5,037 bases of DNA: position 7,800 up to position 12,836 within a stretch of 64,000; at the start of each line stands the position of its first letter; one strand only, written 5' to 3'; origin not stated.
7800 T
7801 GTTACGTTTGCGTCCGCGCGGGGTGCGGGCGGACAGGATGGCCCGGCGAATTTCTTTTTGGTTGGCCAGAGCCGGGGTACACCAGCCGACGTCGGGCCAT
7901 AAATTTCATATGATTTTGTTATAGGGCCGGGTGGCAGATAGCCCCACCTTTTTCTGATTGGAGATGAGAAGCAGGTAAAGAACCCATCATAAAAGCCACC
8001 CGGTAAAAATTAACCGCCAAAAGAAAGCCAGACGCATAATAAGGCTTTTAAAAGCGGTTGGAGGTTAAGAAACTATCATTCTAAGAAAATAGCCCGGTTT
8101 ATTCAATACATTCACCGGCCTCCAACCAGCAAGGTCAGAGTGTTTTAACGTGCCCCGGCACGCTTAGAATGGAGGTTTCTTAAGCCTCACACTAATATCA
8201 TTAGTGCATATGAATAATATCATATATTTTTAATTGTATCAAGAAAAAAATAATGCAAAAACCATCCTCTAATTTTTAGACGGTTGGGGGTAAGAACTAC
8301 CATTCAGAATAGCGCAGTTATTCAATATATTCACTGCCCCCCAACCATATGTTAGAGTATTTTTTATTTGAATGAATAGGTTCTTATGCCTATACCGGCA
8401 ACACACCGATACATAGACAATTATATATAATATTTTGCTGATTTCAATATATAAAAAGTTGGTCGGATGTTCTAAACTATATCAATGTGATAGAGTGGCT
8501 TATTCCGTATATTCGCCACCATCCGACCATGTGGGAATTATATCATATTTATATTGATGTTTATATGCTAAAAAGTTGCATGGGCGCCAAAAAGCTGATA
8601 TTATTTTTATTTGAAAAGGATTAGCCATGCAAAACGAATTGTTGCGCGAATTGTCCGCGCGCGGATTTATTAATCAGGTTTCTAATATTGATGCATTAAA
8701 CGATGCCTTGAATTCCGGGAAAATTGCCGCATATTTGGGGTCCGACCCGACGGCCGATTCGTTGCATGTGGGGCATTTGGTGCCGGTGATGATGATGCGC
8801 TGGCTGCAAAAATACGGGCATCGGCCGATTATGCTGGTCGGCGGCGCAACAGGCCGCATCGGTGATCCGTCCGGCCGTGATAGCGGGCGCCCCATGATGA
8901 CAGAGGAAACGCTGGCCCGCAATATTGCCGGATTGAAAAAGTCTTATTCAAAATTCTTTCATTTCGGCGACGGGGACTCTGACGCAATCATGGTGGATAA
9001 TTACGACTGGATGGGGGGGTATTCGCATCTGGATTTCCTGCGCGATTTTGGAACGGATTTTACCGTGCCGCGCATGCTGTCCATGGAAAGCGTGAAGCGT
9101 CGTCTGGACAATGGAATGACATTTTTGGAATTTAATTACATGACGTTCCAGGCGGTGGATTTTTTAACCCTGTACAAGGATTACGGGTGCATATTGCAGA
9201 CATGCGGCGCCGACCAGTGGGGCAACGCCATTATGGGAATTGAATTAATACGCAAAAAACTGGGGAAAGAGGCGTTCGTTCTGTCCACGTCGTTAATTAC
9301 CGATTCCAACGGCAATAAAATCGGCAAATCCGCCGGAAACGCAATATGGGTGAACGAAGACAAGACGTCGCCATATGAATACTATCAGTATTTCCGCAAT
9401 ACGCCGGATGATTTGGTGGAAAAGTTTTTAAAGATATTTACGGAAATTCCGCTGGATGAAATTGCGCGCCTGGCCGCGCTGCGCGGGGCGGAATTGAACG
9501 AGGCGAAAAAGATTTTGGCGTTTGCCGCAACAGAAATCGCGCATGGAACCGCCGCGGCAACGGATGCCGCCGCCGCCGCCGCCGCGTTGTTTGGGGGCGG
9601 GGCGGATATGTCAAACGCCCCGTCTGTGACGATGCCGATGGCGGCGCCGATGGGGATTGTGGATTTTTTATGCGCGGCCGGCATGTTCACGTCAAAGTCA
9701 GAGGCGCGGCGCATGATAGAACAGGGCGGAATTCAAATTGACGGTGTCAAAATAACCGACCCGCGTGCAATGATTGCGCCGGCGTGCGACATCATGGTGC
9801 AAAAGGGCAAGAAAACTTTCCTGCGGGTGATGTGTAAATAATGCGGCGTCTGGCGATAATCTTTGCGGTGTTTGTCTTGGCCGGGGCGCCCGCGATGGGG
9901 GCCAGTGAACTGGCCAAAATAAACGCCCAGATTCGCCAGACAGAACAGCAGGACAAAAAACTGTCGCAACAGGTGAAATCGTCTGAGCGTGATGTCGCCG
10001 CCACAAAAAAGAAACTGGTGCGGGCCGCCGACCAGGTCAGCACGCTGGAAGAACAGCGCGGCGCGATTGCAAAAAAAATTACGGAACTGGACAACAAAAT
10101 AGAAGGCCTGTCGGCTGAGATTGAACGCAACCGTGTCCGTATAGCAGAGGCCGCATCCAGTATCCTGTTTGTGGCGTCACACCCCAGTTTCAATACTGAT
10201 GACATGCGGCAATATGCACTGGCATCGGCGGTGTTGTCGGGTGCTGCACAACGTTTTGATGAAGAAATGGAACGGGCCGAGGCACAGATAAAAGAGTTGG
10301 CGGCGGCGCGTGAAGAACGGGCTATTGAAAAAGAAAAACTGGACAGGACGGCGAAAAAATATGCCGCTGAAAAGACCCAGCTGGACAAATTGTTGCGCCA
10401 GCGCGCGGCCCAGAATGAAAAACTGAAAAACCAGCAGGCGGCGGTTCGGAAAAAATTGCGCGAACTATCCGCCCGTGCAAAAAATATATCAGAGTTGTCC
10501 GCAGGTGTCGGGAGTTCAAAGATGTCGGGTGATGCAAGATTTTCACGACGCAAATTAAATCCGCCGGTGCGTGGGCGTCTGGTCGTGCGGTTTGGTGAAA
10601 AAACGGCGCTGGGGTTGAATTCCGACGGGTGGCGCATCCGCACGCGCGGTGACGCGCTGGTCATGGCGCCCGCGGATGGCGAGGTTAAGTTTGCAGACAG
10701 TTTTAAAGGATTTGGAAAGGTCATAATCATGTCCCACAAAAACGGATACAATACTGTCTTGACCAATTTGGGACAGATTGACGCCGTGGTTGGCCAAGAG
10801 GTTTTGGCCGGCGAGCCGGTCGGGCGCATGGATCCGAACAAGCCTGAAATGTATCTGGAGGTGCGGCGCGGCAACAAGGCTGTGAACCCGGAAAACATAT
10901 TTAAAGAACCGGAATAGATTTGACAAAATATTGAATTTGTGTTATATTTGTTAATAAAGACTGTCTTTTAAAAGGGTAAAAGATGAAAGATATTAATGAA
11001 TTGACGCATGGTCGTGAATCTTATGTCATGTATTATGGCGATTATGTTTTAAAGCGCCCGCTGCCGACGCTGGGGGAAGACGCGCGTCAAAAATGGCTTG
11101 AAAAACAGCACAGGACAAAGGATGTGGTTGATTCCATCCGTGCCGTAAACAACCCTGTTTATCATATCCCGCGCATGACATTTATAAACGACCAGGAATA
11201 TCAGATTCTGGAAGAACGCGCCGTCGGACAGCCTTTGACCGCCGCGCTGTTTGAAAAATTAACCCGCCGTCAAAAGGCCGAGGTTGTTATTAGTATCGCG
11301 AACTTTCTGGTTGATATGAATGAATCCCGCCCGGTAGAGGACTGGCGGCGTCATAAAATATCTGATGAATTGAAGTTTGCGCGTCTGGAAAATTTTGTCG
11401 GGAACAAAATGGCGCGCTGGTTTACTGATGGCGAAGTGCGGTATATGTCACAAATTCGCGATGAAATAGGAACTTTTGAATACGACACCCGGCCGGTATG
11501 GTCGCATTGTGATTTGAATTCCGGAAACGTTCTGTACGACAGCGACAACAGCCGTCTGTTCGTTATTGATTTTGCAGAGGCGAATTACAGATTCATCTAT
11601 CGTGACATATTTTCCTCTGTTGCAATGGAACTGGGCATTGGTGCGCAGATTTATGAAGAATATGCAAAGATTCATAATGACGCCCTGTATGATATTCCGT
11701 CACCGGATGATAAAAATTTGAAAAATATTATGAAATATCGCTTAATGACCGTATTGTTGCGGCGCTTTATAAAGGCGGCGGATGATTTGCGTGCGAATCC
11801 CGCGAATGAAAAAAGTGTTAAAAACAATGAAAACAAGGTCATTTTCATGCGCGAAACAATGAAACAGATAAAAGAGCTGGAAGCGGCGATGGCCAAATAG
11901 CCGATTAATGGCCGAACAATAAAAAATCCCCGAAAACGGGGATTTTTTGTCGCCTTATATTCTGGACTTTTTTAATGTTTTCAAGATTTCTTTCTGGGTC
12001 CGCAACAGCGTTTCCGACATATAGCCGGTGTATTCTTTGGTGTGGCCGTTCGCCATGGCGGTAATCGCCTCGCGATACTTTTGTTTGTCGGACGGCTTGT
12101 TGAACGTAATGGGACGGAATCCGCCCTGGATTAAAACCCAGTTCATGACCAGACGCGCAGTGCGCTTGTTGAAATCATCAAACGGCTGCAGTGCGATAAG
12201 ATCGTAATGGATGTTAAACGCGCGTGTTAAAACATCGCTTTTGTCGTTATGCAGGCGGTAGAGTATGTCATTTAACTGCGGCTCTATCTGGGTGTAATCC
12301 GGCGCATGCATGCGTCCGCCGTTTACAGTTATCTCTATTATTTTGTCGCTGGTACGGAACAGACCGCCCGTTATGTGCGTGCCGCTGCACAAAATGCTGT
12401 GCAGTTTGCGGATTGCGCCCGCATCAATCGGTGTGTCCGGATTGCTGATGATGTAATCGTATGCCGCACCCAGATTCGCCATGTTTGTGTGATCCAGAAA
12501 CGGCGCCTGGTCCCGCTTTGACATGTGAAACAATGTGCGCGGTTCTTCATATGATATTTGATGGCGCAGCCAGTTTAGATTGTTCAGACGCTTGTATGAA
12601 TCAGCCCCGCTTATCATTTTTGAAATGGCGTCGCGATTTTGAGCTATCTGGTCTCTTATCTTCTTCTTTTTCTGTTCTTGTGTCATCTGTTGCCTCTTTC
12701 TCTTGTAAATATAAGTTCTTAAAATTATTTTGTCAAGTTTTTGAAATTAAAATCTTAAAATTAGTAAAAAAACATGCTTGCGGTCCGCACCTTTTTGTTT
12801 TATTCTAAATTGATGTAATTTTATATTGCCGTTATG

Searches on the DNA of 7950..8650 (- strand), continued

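Call 73: search_with_rna_model(model_id=R1, sources=[L102, L103, L104, L105, L106, L107, L108, L109, L110, L111, L112, L113, L114, L115, L116, L117, L118, L119, L120, L121, L122, L123, L124, L125, L126], max_evalue=0.0001)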
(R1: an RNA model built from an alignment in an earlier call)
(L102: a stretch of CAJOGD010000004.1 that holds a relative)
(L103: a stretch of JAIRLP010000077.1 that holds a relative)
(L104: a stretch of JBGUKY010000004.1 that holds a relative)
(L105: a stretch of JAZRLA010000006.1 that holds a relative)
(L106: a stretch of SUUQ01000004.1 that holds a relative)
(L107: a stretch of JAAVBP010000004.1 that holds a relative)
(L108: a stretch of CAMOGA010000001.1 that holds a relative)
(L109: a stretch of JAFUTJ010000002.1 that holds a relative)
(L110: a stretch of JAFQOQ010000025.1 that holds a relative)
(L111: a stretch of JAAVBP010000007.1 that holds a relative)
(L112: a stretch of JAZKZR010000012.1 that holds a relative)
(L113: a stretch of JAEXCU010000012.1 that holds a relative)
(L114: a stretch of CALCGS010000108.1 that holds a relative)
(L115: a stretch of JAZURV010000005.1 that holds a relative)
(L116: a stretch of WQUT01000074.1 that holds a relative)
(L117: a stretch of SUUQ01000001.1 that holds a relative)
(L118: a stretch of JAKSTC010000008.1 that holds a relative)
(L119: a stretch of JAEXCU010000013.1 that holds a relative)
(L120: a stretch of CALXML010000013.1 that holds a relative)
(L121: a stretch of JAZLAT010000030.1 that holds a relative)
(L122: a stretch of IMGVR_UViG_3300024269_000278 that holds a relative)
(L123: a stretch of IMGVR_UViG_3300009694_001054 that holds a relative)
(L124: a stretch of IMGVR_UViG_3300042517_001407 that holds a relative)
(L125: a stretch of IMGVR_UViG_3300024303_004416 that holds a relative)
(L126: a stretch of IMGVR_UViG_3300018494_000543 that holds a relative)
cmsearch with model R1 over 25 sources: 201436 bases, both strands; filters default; matches with E-value up to 0.0001: 31.
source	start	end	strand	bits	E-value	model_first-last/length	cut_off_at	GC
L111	4599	4663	+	79.5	3.8e-21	1-67/67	no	0.4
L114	2242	2307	-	77.9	1.2e-20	1-67/67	no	0.39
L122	12104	12172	+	76.1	4.1e-20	1-67/67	no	0.41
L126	852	920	+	76.1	4.1e-20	1-67/67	no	0.41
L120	5228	5292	+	74.8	1e-19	1-67/67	no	0.4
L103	5162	5229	-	74.6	1.1e-19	1-67/67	no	0.46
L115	69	136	-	73.1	3.3e-19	1-67/67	no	0.41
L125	8519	8587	+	72.9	3.9e-19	1-67/67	no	0.43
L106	2641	2708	-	72.6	4.8e-19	1-67/67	no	0.37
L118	6212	6280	+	70.2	2.6e-18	1-67/67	no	0.42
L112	1785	1852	-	70.1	2.7e-18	1-67/67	no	0.43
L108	3657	3723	-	67.9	1.3e-17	1-67/67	no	0.37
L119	2404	2466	-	67.1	2.3e-17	1-67/67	no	0.41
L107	2866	2928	-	67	2.5e-17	1-67/67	no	0.43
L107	2362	2433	-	66.1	4.7e-17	1-67/67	no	0.43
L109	1227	1296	-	65.6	6.8e-17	1-67/67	no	0.43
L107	2585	2656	-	65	9.8e-17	1-67/67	no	0.35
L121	6623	6691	-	62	8.4e-16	1-67/67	no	0.43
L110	581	662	-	57.8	1.6e-14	1-67/67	no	0.38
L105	5956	6041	-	53.9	2.4e-13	1-67/67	no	0.41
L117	7500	7568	-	52.7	5.6e-13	1-67/67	no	0.46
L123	9546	9620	-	49.5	5.4e-12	1-67/67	no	0.43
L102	4492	4576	+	49.5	5.4e-12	1-67/67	no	0.45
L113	4452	4518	+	49.2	6.5e-12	1-67/67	no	0.48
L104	4139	4221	-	45.5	8.9e-11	1-67/67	no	0.42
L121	1318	1403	-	43.2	4.5e-10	1-67/67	no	0.43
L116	5791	5865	+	41.5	1.5e-09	1-67/67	no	0.59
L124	4761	4811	+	27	4.1e-05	1-67/67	no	0.51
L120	5228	5292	-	26.5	5.6e-05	1-67/67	no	0.4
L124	4761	4804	-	26.4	6e-05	1-67/67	no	0.5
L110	581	662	+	26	8.1e-05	1-67/67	no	0.38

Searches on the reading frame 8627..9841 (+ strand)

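Call 45: search_protein_families(library=pfam, proteins=[window:8627-9841:+], max_evalue=0.01)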
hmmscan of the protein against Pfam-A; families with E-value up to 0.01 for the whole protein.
window:8627-9841:+ (404 aa): 4 families
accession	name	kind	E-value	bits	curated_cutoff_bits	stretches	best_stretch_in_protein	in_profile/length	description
PF00579.31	tRNA-synt_1b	-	3.2e-69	233.9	21.1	1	30-322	3-291/292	tRNA synthetases class I (W and Y)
PF22421.1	SYY_C-terminal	-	7.2e-11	42.3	27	1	329-399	7-81/83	Tyrosine--tRNA ligase SYY-like C-terminal domain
PF01479.30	S4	-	1.1e-09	38.3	22.8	1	342-380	1-39/48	S4 domain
PF16714.10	TyrRSs_C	-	0.0013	19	30.6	1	340-373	19-52/120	Tyrosyl-tRNA synthetase C-terminal domain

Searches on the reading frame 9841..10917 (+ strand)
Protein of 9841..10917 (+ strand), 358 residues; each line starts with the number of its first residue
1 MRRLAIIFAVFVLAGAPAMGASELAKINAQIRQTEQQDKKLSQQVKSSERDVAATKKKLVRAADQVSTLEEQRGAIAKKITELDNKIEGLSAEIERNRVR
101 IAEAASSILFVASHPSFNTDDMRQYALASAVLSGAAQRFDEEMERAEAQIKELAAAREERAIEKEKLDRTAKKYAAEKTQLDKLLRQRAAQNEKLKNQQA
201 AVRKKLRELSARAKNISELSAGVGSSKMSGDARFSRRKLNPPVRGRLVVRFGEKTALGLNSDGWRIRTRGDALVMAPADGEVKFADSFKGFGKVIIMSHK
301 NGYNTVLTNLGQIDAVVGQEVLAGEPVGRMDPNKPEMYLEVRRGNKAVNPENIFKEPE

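Call 45: search_protein_families(library=pfam, proteins=[window:9841-10917:+], max_evalue=0.01)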
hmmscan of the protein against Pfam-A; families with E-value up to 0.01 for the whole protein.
window:9841-10917:+ (358 aa): 6 families
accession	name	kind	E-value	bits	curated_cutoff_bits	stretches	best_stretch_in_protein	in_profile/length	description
PF01551.29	Peptidase_M23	-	3.3e-16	59.7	28.7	1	262-350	4-96/96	Peptidase family M23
PF11932.13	DUF3450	-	8.4e-07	29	32.6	2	127-222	4-97/241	Protein of unknown function (DUF3450)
PF06009.19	Laminin_II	-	5.9e-05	23.6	33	1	23-106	18-104/138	Laminin Domain II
PF24319.2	DUF7491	-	0.0011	19.6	30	1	132-201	19-88/90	Coiled-coil region of unknown function (DUF7491)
PF06818.20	Fez1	-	0.0042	18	34.4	0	24-96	40-147/199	Fez1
PF08614.16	ATG16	-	0.009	16.6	33.7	0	24-95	83-154/200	Autophagy protein 16 (ATG16)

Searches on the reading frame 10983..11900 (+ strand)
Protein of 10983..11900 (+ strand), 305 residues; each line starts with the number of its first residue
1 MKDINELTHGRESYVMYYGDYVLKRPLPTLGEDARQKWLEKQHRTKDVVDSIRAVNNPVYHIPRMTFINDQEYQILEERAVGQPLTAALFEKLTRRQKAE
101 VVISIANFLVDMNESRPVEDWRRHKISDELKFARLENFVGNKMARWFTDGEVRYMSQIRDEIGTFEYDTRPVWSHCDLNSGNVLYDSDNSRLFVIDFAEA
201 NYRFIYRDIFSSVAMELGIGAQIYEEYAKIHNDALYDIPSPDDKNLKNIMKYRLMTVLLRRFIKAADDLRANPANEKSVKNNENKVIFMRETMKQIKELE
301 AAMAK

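Call 45: search_protein_families(library=pfam, proteins=[window:10983-11900:+], max_evalue=0.01)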
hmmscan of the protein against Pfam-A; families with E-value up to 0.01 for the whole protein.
window:10983-11900:+ (305 aa): 4 families
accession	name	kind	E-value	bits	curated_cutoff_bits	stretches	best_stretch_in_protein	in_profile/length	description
PF01636.29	APH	-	2.4e-09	37.7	23.2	1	9-228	7-226/239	Phosphotransferase enzyme family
PF01633.27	Choline_kinase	-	5.2e-05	23.1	29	1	170-209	161-200/300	Choline/ethanolamine kinase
PF22303.2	OspG_kinase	-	0.00036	21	27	1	175-203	105-133/152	Protein kinase OspG, kinase domain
PF19974.5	TCAD9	-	0.00038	20.2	40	1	173-209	299-334/429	Ternary complex associated domain 9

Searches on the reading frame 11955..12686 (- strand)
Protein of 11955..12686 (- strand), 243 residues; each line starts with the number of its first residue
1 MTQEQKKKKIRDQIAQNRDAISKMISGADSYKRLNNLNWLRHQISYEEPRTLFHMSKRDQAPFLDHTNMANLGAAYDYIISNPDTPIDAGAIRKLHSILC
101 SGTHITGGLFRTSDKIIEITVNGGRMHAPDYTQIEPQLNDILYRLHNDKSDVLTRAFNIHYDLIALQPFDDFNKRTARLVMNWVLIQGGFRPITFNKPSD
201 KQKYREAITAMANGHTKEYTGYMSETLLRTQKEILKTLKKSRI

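Call 45: search_protein_families(library=pfam, proteins=[window:11955-12686:-], max_evalue=0.01)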
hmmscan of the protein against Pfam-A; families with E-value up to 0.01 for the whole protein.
window:11955-12686:- (243 aa): 1 family
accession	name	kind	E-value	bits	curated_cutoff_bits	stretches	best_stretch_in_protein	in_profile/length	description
PF02661.23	Fic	-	1.1e-14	55.4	24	1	87-185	2-93/93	Fic/DOC family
